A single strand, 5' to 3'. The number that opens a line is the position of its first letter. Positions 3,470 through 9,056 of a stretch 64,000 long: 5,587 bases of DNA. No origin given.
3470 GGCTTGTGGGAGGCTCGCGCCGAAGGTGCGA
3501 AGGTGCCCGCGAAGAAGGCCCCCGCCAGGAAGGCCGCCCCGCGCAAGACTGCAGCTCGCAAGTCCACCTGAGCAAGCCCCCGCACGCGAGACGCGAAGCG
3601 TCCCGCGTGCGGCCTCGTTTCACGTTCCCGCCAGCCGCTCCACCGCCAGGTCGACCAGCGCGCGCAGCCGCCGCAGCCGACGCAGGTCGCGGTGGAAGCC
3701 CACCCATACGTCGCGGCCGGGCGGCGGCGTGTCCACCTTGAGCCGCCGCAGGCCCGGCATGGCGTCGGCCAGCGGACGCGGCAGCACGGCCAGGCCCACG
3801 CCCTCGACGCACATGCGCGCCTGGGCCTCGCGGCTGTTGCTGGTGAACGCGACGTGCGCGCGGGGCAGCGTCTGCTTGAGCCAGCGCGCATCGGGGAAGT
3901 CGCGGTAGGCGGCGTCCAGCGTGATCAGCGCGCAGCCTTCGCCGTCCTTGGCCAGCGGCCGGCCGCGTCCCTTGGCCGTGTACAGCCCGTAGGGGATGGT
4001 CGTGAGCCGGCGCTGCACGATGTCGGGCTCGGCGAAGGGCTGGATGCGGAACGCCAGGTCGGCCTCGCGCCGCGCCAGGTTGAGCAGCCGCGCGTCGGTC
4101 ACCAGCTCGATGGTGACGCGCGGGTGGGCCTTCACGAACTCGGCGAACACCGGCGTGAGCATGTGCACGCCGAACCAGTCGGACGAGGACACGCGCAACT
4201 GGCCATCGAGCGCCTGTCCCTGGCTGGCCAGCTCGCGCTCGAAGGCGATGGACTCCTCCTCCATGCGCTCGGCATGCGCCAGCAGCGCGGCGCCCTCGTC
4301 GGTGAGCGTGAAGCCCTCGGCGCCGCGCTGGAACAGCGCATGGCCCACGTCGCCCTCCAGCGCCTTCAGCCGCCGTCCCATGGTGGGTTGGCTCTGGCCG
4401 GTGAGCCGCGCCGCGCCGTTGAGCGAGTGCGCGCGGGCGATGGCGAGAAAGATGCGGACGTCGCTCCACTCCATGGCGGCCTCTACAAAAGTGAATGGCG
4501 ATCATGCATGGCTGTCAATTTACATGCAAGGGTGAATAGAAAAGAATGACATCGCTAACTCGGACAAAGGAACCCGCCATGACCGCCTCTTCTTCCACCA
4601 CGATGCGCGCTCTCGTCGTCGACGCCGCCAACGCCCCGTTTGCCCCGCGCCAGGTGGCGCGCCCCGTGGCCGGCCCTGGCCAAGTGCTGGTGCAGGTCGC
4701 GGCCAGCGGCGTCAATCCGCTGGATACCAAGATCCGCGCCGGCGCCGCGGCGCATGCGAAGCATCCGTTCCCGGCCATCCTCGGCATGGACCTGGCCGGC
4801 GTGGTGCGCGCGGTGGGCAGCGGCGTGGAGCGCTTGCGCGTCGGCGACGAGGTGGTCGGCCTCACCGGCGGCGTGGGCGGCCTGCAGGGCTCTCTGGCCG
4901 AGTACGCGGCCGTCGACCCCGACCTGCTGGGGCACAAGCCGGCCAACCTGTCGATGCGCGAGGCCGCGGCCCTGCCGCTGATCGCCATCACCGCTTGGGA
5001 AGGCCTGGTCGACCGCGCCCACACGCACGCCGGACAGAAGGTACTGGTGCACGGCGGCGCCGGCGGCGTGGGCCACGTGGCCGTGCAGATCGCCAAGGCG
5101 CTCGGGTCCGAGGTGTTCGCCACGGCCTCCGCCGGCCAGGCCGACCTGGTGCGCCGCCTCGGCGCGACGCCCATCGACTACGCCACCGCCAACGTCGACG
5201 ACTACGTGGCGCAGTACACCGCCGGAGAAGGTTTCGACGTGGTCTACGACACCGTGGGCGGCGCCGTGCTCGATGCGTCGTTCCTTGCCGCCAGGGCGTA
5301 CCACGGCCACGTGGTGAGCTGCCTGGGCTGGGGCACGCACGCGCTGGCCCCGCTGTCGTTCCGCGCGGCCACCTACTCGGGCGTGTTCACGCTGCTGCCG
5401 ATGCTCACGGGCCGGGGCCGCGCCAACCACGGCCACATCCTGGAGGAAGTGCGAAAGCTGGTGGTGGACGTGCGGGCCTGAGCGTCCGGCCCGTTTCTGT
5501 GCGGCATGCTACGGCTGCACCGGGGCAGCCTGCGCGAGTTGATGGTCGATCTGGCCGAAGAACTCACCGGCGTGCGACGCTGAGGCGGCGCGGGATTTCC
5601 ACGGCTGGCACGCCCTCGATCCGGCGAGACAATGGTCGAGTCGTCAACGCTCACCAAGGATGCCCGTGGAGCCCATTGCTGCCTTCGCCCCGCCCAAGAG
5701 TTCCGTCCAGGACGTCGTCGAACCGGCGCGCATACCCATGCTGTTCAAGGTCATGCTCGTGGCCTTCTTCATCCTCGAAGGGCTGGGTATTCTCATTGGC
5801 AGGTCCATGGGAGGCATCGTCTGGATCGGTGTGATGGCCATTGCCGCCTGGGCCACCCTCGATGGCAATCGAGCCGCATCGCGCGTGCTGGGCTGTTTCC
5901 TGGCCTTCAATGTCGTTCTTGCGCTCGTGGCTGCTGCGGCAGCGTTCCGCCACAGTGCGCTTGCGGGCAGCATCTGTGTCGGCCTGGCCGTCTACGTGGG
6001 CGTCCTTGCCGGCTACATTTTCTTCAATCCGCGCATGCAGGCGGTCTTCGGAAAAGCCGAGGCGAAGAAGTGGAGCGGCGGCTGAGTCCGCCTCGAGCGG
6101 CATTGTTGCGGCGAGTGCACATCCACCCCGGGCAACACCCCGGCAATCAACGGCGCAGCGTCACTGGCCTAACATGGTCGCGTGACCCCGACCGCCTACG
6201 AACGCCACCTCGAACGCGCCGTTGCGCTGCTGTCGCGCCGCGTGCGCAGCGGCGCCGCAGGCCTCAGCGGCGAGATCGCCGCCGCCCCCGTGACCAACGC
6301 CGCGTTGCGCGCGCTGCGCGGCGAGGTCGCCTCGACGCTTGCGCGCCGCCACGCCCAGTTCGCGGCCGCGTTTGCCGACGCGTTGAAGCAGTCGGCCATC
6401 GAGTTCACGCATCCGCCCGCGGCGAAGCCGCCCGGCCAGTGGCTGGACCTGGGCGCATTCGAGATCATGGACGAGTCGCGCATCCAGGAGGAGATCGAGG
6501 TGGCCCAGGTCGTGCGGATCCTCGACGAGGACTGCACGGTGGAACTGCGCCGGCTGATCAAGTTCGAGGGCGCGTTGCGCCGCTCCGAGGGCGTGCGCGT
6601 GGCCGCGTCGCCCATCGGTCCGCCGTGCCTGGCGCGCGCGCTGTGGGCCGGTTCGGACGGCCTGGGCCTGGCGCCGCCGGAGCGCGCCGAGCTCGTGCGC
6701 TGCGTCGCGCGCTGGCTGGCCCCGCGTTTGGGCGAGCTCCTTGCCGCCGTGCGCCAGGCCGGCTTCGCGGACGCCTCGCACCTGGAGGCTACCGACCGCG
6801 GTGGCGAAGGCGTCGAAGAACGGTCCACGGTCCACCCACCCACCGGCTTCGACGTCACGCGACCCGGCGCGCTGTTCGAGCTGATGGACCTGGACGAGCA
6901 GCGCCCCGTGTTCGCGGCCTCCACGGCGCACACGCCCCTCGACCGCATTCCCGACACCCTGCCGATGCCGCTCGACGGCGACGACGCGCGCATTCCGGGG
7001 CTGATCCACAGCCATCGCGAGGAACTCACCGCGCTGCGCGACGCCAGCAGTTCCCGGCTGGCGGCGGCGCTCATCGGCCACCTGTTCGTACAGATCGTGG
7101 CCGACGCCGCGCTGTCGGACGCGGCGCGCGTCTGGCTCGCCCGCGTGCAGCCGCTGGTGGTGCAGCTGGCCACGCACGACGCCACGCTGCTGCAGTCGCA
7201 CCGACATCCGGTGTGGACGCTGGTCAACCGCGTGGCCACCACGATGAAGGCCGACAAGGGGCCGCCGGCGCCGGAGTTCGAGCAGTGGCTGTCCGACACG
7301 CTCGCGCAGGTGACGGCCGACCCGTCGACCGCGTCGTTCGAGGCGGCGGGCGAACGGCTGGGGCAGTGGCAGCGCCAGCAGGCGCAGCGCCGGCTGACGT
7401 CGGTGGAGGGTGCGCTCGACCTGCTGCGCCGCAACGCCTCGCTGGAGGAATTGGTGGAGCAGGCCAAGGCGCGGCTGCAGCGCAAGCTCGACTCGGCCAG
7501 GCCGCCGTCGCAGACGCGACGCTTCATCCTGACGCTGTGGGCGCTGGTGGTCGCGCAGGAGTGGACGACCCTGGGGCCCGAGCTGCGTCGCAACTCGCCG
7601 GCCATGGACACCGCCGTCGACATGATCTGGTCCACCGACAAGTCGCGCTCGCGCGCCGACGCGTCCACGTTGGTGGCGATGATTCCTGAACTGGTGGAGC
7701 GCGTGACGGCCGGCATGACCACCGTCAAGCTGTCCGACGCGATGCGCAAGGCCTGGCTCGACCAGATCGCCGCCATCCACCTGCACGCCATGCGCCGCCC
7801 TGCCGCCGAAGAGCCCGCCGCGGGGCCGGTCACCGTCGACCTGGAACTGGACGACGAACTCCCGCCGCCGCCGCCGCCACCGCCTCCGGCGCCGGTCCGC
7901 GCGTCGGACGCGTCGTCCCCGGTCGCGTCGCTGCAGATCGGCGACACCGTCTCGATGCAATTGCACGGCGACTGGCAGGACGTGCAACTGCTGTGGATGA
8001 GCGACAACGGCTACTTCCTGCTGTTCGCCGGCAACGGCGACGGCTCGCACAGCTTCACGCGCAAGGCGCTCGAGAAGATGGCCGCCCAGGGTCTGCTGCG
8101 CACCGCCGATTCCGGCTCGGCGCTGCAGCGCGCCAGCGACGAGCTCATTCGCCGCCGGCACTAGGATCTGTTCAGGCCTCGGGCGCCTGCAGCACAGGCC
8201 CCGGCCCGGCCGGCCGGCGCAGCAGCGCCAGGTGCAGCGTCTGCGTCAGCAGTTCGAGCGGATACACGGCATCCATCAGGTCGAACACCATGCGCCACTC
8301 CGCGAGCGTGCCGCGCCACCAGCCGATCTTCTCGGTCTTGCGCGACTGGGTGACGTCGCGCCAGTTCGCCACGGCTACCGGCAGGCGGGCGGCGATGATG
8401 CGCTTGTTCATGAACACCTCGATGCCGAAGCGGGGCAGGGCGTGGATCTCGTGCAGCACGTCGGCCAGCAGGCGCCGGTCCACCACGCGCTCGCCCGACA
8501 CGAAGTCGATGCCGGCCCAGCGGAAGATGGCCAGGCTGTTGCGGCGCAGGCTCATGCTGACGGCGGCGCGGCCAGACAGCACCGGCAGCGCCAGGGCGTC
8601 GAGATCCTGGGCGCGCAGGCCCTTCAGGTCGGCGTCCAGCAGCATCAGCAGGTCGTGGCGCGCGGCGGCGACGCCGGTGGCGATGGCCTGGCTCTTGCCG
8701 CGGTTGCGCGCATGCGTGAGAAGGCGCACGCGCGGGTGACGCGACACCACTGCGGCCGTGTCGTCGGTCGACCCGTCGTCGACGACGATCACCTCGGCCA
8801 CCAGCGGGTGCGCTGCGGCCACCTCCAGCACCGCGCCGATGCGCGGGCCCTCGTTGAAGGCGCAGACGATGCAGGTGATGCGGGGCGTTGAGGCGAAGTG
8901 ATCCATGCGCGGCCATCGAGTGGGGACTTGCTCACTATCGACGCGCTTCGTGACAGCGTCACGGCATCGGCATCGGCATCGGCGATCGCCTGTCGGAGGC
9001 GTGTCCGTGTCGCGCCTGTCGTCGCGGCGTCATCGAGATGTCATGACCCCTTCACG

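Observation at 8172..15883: Candidate undescribed phosphate-starvation membrane-lipid pathway (GT2, LplT, GT4, Mpo1-like, aminotransferase, PSD, MprF-like)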

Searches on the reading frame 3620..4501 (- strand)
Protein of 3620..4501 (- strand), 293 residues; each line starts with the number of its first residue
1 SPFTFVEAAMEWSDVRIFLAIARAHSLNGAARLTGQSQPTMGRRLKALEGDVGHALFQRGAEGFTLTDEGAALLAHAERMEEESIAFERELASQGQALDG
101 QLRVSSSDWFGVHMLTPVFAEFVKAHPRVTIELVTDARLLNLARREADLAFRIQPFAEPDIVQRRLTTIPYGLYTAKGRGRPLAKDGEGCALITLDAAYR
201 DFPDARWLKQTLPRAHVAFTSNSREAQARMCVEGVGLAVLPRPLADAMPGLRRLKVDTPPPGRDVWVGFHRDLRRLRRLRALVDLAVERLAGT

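Call 9: search_protein_families(library=ncbifam, proteins=[window:3620-4501:-], max_evalue=0.01)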
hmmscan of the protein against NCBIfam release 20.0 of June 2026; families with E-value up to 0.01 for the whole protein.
window:3620-4501:- (293 aa): 47 families (the best 25 are shown)
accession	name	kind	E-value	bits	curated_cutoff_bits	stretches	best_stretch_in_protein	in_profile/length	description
NF040888.1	trans_reg_YafC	equivalog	2.6e-23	82.3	470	1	13-167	6-160/293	DNA-binding transcriptional regulator YafC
NF008416.0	PRK11242.1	equivalog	3e-21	76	277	1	14-286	5-287/300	transcriptional regulator CynR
TIGR03339.1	phn_lysR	subfamily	3.9e-20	72.3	341.1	1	15-285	2-278/279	aminoethylphosphonate catabolism associated LysR family transcriptional regulator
NF008722.0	PRK11716.1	equivalog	2.1e-19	69.6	246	1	10-177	1-172/293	HTH-type transcriptional activator IlvY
TIGR03418.1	chol_sulf_TF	equivalog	3.5e-19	68.9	324.8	1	15-150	6-139/291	choline sulfate utilization transcriptional regulator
NF040786.1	LysR_Sec_metab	equivalog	2.4e-18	66.2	250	1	10-152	1-146/298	selenium metabolism-associated LysR family transcriptional regulator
NF058504.1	TransRegCcpCBac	equivalog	6.7e-17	61.8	400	1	10-135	1-126/287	transcriptional regulator CcpC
NF008352.0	PRK11139.1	subfamily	1.1e-15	57.6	288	1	15-168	11-162/305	transcriptional regulator GcvA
NF047520.1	trans_act_CidR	equivalog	5.2e-15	55.4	415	1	10-136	1-127/292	cidABC operon transcriptional activator CidR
NF007315.1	PRK09801.1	equivalog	6.8e-15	54.8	398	1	14-155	10-151/301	L-tartrate utilization transcriptional activator TtdR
NF007307.0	PRK09791.1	equivalog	7.7e-15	54.8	336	1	12-155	7-151/302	LysR family transcriptional regulator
NF047711.1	PutUtilRegPtrR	equivalog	1.4e-14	53.9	400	1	10-256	1-250/283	putrescine utilization regulator PtrR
NF045990.1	TransRegCbbRRhodb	equivalog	1.6e-13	50.4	450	1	13-185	9-183/304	LysR family regulator CbbR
NF007491.0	PRK10086.1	equivalog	3.5e-13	49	316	1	11-152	18-157/313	DNA-binding transcriptional regulator DsdC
TIGR02424.1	TF_pcaQ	equivalog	2e-12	46.6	303.8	1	15-140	8-135/300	pca operon transcription factor PcaQ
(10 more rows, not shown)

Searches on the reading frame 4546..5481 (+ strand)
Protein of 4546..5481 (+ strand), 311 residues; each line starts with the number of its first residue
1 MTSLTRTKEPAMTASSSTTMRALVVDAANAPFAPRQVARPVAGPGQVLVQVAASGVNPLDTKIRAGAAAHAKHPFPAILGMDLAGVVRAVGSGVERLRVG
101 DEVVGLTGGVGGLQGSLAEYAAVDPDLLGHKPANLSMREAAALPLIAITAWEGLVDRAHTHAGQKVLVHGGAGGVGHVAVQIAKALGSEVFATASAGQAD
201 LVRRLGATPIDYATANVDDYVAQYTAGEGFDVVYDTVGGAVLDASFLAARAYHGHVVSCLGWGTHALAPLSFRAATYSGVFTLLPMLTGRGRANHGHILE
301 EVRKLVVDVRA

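Call 9: search_protein_families(library=ncbifam, proteins=[window:4546-5481:+], max_evalue=0.01)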
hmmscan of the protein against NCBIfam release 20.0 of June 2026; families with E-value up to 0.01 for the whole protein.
window:4546-5481:+ (311 aa): 25 families
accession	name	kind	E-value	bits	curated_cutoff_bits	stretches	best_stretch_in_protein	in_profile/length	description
TIGR02824.1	quinone_pig3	subfamily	6.2e-51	173.3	296.8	1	32-258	15-236/325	putative NAD(P)H quinone oxidoreductase, PIG3 family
TIGR02817.1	adh_fam_1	subfamily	4.5e-40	138.1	284.05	1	36-209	21-197/336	zinc-binding alcohol dehydrogenase family protein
NF041183.1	Pks2_ls1_myc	equivalog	1.8e-30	104.7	2400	1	39-245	1427-1629/2086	sulfolipid-1 biosynthesis phthioceranic/hydroxyphthioceranic acid synthase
NF008024.0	PRK10754.1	subfamily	5.1e-30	104.6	348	1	45-258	29-237/327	NADPH:quinone reductase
TIGR02823.1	oxido_YhdH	subfamily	4.2e-28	98.1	297.25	1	42-259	24-241/324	acrylyl-CoA reductase family protein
TIGR01751.1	crot-CoA-red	equivalog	9.1e-26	90.5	378.55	2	113-209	138-237/398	crotonyl-CoA carboxylase/reductase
NF010344.0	PRK13771.1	subfamily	1.5e-25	89.9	349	2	113-247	114-243/334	putative alcohol dehydrogenase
NF041172.1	AcrlCoa_red_Thmprot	equivalog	4.7e-22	78.4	500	2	113-250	114-247/334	acryloyl-CoA reductase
NF051456.1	acrylyl_AcuI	equivalog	2.1e-19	69.5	440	1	43-280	26-266/325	acrylyl-CoA reductase (NADPH)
NF003808.0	PRK05396.1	equivalog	8.5e-17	61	380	2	113-261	117-263/341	L-threonine 3-dehydrogenase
TIGR00692.1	tdh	equivalog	8.9e-16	57.8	458.35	2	114-255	116-256/340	L-threonine 3-dehydrogenase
TIGR03989.1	Rxyl_3153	subfamily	4.7e-15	55.7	440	2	22-104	4-84/370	NDMA-dependent alcohol dehydrogenase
TIGR03451.1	mycoS_dep_FDH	equivalog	6.3e-14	51.5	512.9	2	19-104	1-83/358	S-(hydroxymethyl)mycothiol dehydrogenase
NF047908.1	AldhRedAhr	equivalog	2.8e-13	49.5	470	1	132-255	137-255/335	NADPH-dependent aldehyde reductase Ahr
NF058644.1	CurcmRedCuraProt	equivalog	2.6e-12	46.5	440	1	32-246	18-227/336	NADPH-dependent curcumin/dihydrocurcumin reductase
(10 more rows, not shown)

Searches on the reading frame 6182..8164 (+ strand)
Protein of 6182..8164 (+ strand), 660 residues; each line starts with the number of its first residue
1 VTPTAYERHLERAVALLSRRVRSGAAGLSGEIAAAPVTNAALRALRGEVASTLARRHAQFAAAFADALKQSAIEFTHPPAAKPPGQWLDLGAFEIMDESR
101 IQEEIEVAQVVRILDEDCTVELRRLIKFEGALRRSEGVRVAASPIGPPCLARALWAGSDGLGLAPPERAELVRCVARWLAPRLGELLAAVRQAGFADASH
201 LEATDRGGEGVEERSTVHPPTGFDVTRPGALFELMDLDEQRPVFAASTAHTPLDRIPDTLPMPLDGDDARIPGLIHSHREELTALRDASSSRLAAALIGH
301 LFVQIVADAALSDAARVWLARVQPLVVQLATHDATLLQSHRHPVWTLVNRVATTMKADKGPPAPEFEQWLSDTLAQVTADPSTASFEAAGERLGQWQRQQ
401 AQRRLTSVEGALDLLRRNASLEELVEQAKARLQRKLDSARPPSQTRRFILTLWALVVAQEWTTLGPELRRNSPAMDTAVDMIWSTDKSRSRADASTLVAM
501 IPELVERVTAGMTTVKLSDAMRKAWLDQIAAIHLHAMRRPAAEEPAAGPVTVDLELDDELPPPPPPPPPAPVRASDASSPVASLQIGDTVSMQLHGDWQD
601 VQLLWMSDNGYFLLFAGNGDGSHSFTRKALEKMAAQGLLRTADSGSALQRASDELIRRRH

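Call 4: search_protein_families(library=pfam, proteins=[window:6182-8164:+], max_evalue=0.01)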
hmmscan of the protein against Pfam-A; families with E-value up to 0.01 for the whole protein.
window:6182-8164:+ (660 aa): 1 family
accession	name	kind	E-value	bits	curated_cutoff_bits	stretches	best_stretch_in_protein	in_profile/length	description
PF07793.16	DUF1631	-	3.1e-47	162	33.7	2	296-657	358-739/741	Protein of unknown function (DUF1631)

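Call 9: search_protein_families(library=ncbifam, proteins=[window:6182-8164:+], max_evalue=0.01)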
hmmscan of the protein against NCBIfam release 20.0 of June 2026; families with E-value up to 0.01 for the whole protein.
window:6182-8164:+ (660 aa): 0 families

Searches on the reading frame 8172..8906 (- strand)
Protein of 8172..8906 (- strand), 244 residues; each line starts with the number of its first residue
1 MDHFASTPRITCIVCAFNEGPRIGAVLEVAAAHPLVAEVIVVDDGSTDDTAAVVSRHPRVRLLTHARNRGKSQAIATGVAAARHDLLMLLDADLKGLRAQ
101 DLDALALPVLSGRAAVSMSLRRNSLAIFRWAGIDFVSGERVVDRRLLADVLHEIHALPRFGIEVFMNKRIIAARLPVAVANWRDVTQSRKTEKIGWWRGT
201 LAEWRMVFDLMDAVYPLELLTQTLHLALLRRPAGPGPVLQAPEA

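Call 4: search_protein_families(library=pfam, proteins=[window:8172-8906:-], max_evalue=0.01)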
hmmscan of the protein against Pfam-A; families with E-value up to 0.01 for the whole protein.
window:8172-8906:- (244 aa): 4 families
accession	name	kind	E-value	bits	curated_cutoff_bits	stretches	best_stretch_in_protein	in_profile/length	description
PF00535.33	Glycos_transf_2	-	6.6e-22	78.7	23.3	1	12-94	2-89/168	Glycosyl transferase family 2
PF13641.12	Glyco_tranf_2_3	-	6.2e-11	43.2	27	1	8-93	1-96/230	Glycosyltransferase like family 2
PF13704.12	Glyco_tranf_2_4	-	3.4e-06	27.9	27.5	1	18-93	2-81/98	Glycosyl transferase family 2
PF10111.15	Glyco_tranf_2_2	-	0.00074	19.5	27.3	1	37-93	30-91/276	Glycosyltransferase like family 2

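Call 9: search_protein_families(library=ncbifam, proteins=[window:8172-8906:-], max_evalue=0.01)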
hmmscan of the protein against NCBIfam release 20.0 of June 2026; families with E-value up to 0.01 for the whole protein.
window:8172-8906:- (244 aa): 19 families
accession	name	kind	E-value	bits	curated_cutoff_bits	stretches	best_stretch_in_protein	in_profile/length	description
TIGR03937.1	PgaC_IcaA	equivalog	1.2e-14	54.1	422.3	1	6-93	43-135/407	poly-beta-1,6-N-acetyl-D-glucosamine synthase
TIGR04283.1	glyco_like_mftF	equivalog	5.7e-13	49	182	1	10-95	1-84/221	TIGR04283 family arsenosugar biosynthesis glycosyltransferase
NF010496.0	PRK13915.1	equivalog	1.1e-10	41.1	262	1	9-112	32-145/307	glucosyl-3-phosphoglycerate synthase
NF058614.1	PPMAGASynPpgS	equivalog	1.4e-10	41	370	1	12-84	4-73/226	polyprenyl-phospho-N-acetylgalactosaminyl synthase PpgS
TIGR04182.1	glyco_TIGR04182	equivalog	1.1e-09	38.1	325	1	10-119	2-107/293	S-layer glycoprotein N-glycosyltransferase AglJ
TIGR03965.1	mycofact_glyco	equivalog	1.5e-09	37.3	280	1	7-95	73-166/467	mycofactocin biosynthesis glycosyltransferase MftF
NF007482.0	PRK10073.1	equivalog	1.5e-09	37.3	423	1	6-93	4-95/334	glycosyltransferase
NF041875.1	EPS_EpsD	equivalog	4.7e-09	36.1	370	1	26-95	17-91/325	exopolysaccharide biosynthesis glycosyltransferase EpsD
NF047588.1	GlcsyltransPgfSStrep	equivalog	1.3e-07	31.1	500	1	35-95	33-97/308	glycosyltransferase PgfS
NF050819.1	PolSacchBiosHfsG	equivalog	3.3e-06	26.5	500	1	6-96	10-104/302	polysaccharide biosynthesis protein HfsG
NF007986.1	PRK10714.1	equivalog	4.9e-06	25.8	529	1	35-95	35-102/316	undecaprenyl-phosphate 4-deoxy-4-formamido-L-arabinose transferase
NF038302.1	EPS_HpsE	equivalog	3.2e-05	23.1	300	1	10-93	3-96/307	hormogonium polysaccharide biosynthesis glycosyltransferase HpsE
TIGR04242.1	nodulat_NodC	equivalog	3.6e-05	22.9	550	1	4-93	44-141/395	chitooligosaccharide synthase NodC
NF045692.1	OglycostaseCruG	equivalog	3.8e-05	22.8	600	1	9-66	42-104/386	2'-O-glycosyltransferase CruG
TIGR03469.1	HpnB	hypoth_equivalog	0.00014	21.1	379.25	1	6-95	42-147/386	hopene-associated glycosyltransferase HpnB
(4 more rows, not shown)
